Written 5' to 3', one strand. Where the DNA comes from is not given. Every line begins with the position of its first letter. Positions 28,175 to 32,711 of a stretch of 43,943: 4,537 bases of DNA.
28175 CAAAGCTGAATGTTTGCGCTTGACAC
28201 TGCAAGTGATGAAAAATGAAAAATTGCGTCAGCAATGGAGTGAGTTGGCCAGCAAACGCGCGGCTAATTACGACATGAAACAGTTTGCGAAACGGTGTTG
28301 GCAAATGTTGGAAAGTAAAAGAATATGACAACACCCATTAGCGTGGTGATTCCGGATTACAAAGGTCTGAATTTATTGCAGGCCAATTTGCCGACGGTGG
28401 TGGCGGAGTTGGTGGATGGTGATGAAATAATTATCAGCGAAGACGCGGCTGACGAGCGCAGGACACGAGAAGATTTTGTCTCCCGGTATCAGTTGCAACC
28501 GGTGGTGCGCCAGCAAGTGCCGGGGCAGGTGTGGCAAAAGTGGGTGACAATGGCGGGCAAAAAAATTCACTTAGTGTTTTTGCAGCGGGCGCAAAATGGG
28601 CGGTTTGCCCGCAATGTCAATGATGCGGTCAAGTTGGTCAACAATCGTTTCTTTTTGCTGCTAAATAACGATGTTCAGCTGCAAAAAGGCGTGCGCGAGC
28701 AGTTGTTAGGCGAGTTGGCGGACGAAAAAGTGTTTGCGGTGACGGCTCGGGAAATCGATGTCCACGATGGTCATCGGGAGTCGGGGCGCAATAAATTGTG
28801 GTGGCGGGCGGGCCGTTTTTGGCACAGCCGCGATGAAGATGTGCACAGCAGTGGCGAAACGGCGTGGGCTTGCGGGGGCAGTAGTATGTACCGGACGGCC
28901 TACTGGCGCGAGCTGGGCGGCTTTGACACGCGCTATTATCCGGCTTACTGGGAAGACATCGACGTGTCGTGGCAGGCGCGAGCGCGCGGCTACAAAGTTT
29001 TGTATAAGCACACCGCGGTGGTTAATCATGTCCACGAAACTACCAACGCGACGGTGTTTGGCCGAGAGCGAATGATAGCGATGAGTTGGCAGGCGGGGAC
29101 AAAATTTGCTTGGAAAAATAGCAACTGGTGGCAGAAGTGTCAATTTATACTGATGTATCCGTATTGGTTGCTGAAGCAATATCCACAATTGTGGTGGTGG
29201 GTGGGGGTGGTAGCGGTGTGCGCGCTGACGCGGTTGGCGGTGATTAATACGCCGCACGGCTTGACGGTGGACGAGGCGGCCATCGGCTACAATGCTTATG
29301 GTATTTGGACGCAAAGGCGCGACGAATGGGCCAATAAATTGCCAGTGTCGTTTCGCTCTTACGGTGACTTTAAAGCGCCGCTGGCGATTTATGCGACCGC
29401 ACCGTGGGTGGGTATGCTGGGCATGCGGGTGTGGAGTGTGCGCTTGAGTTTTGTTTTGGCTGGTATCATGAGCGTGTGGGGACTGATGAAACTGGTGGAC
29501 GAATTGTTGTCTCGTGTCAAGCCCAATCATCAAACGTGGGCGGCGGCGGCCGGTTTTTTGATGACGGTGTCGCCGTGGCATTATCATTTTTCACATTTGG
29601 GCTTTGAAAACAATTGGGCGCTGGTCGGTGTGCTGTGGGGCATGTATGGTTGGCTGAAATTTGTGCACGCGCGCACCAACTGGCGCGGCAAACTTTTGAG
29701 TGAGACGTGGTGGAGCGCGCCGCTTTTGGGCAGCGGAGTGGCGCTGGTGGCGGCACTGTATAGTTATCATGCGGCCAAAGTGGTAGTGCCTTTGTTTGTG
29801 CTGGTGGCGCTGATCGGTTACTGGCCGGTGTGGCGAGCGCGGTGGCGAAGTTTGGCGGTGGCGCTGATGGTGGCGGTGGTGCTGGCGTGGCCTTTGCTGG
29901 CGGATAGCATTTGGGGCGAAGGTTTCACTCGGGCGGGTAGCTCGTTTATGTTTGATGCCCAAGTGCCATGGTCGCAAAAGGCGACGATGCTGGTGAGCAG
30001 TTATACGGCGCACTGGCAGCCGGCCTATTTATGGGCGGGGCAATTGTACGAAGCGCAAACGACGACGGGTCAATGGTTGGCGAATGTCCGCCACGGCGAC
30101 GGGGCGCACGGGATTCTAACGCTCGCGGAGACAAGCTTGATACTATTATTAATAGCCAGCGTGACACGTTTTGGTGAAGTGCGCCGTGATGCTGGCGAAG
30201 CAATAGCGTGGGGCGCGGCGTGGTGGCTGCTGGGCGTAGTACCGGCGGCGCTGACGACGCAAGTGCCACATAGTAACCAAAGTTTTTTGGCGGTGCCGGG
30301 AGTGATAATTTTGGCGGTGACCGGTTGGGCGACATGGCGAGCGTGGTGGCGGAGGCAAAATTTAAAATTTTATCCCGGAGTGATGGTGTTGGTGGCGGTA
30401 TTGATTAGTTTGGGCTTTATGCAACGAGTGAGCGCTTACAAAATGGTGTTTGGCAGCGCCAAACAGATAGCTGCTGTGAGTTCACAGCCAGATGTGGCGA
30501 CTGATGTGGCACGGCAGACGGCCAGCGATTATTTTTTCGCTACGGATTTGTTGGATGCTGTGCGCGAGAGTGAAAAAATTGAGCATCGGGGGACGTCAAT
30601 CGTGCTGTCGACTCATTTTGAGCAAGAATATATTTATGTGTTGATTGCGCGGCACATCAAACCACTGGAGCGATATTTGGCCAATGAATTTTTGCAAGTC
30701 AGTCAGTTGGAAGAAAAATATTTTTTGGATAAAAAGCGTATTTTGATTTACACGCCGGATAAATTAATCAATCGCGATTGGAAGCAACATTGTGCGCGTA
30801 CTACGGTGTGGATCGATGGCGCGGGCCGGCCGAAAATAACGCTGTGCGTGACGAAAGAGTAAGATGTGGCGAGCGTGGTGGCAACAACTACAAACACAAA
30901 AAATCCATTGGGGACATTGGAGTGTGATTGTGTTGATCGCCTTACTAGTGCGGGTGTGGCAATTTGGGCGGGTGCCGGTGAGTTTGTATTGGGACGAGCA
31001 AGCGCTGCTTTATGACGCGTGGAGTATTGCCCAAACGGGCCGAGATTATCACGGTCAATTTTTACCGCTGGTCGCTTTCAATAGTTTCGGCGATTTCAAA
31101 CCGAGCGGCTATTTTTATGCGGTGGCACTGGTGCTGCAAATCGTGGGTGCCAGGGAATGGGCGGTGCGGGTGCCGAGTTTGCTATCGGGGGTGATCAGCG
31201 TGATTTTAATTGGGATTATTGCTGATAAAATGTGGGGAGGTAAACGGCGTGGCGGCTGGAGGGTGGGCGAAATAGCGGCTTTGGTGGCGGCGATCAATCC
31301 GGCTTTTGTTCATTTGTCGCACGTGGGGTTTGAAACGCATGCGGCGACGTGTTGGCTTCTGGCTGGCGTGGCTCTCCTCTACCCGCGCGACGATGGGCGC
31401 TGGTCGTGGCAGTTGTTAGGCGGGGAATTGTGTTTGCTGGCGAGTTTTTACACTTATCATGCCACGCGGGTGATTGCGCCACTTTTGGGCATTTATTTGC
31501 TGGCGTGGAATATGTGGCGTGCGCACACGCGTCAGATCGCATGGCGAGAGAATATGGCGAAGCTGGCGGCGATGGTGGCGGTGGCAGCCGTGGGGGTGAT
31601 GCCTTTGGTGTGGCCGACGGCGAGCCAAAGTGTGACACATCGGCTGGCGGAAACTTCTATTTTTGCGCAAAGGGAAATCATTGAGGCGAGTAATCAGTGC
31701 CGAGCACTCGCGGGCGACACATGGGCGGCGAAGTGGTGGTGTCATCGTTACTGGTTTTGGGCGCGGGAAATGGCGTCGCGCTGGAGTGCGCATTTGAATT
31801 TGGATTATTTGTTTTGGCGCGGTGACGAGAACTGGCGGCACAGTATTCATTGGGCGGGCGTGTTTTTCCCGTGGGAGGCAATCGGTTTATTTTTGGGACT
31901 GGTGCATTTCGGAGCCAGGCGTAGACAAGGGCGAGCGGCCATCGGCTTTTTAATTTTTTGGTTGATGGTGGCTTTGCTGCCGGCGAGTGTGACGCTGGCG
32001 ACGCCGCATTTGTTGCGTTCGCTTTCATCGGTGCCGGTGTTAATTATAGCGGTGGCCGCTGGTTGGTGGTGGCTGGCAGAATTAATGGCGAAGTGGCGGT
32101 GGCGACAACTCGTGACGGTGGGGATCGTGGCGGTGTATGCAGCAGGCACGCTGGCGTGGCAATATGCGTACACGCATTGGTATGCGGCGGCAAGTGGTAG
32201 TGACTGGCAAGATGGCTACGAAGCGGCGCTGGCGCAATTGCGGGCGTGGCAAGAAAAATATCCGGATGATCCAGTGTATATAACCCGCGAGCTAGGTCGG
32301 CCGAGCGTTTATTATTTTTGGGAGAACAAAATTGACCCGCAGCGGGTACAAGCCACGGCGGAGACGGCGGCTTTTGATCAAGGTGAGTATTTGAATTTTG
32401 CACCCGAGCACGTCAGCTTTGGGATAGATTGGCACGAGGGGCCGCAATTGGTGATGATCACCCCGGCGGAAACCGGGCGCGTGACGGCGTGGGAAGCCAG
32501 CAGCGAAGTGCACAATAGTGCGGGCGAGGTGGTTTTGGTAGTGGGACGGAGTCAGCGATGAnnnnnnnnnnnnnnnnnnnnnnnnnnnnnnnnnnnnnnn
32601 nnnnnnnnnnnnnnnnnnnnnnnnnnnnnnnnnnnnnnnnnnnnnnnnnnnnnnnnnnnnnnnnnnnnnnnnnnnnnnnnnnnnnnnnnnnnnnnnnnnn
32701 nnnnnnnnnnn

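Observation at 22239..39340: Strand-specific, over-represented 14-mer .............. that ignores reading frame and gene strand, spaced about 2.5-2.7 kb apart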

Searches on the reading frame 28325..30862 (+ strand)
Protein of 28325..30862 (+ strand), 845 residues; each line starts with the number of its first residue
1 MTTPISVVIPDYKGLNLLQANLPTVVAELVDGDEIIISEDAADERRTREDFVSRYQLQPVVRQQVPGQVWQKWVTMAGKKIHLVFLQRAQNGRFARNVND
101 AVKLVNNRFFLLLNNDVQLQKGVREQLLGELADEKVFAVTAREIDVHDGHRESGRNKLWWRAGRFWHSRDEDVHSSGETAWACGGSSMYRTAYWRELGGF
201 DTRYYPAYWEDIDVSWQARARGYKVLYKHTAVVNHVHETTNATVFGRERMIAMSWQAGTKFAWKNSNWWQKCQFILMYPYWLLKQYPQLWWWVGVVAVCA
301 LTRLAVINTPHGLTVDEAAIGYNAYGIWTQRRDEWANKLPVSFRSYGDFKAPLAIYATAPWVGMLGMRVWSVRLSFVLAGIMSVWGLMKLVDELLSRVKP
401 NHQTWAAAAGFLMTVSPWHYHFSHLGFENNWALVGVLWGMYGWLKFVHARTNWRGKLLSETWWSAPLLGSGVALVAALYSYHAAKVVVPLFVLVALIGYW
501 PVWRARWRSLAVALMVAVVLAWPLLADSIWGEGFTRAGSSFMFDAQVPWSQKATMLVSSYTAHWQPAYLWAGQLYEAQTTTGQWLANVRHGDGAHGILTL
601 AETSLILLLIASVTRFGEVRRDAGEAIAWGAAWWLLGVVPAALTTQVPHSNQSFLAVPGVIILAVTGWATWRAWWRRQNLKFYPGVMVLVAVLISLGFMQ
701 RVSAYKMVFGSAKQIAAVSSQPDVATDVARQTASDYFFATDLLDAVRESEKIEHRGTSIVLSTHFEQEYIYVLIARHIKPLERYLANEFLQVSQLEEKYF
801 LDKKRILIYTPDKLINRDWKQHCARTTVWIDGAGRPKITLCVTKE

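Call 6: search_protein_families(library=ncbifam, proteins=[window:28325-30862:+])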
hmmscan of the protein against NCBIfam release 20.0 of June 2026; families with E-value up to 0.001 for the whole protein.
window:28325-30862:+ (845 aa): 1 family
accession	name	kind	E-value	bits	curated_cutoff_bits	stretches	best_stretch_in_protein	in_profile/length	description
TIGR03965.1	mycofact_glyco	equivalog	6.9e-10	38.4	280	1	75-248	125-293/467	mycofactocin biosynthesis glycosyltransferase MftF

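Call 13: find_homologous_proteins(query=window:28325-30862:+)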
Query window:28325-30862:+ (845 aa): 326 proteins with E <= 0.001 among 8000 candidates; the best 120 are listed.
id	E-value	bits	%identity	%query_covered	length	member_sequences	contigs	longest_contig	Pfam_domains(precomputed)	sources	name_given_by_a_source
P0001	0.0e+0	1426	99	73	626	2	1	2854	PF13641.13,PF00535.33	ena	-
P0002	1.8e-240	819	46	99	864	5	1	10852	PF13641.13,PF00535.33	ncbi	-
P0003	1.4e-230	786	45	99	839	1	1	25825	PF13641.13,PF00535.33,PF13231.13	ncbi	-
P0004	8.4e-230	783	47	100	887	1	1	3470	PF13641.13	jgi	jgi:GT2 family glycosyltransferase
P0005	9.5e-228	777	45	99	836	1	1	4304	PF13641.13,PF00535.33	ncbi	-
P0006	2.8e-220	752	43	100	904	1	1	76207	PF13632.13,PF13641.13,PF13231.13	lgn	-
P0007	2.9e-220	752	43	100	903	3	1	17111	PF13641.13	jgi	-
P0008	1.2e-218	747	45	99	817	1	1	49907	PF13641.13,PF00535.33,PF13231.13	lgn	-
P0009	7.0e-214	731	43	98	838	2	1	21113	PF13632.13,PF13641.13,PF00535.33,PF13231.13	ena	-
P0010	2.1e-212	726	41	100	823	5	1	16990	PF13632.13,PF13641.13,PF00535.33,PF13231.13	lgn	-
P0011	9.6e-211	720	41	100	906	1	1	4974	PF13641.13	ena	-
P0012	1.4e-209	717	45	96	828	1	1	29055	PF13632.13,PF13641.13,PF00535.33,PF13231.13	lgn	-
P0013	3.1e-209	715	42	100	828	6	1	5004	PF13632.13,PF13641.13,PF00535.33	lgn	-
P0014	8.2e-209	714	45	92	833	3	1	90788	PF13641.13,PF00535.33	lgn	-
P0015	1.1e-208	714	44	99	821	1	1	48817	PF13632.13,PF13641.13,PF00535.33,PF13231.13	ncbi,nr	ncbi:MAG: glycosyltransferase [bacterium]|nr:glycosyltransferase [bacterium]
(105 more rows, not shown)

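Call 14: find_encoding_contigs(protein=P0001, flank=10000, max_places=6)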
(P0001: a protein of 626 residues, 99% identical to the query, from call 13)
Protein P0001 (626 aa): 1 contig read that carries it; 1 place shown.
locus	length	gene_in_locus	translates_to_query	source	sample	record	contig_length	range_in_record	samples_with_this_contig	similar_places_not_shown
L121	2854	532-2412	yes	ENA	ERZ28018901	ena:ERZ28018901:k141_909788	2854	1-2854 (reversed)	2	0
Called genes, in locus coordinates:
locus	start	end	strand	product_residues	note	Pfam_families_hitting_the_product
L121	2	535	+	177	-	?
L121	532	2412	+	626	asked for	PF00535:Glycos_transf_2 (faint), PF13641:Glyco_tranf_2_3 (weak)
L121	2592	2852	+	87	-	?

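Call 15: find_encoding_contigs(protein=P0002, flank=10000, max_places=4)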
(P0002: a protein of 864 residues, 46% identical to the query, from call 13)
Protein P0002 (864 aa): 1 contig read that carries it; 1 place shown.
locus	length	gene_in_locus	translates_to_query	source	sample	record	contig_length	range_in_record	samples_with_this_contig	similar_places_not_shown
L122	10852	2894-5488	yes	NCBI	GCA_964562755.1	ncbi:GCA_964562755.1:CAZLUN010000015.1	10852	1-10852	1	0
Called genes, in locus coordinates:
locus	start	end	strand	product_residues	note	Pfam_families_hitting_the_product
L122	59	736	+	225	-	-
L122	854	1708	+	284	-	PF00535:Glycos_transf_2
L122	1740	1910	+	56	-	-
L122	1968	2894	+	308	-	PF00534:Glycos_transf_1, PF13692:Glyco_trans_1_4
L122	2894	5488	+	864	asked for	PF00535:Glycos_transf_2 (faint), PF13641:Glyco_tranf_2_3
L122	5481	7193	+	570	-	-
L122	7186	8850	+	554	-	-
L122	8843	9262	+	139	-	PF00535:Glycos_transf_2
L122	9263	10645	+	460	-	PF13439:Glyco_transf_4, PF00534:Glycos_transf_1, PF13692:Glyco_trans_1_4, PF20706:GT4-conflict, PF13524:Glyco_trans_1_2 (weak)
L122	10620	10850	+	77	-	?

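Call 19: find_related_loci(query=window:28325-30862:+, collection=viral_contigs, flank=10000)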
Query window:28325-30862:+ (845 aa) in viral_contigs; peptide patterns used: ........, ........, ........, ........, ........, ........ (x = any residue, [..] = any of these).
1 stretches matched a pattern, but none encodes a relative of the query by tblastn (E <= 1e-3).

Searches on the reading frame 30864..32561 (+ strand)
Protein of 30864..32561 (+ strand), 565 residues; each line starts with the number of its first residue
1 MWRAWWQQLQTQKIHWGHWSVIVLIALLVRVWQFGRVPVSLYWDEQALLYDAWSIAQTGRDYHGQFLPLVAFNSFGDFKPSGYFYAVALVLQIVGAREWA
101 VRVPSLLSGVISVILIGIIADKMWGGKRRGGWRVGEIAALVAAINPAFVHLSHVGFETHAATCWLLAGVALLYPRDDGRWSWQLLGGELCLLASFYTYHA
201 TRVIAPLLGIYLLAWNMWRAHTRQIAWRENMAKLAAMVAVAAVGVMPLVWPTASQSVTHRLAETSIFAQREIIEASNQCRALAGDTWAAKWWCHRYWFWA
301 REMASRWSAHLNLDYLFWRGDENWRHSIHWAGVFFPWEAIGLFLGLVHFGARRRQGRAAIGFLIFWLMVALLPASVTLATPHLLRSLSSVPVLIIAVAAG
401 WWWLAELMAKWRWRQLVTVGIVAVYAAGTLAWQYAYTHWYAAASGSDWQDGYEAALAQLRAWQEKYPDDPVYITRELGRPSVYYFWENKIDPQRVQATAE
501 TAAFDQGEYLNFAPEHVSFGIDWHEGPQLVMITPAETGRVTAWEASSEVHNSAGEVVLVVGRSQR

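Call 6: search_protein_families(library=ncbifam, proteins=[window:30864-32561:+])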
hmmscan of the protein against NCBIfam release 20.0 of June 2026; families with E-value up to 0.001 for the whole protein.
window:30864-32561:+ (565 aa): 0 families

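Call 21: search_protein_families(library=pfam, proteins=[window:30864-32561:+])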
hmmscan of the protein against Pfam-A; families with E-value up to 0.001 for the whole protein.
window:30864-32561:+ (565 aa): 1 family
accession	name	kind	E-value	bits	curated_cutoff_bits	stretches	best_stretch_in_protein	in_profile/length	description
PF13231.12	PMT_2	-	2.5e-08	34.7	26.1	1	80-243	3-154/160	Dolichyl-phosphate-mannose-protein mannosyltransferase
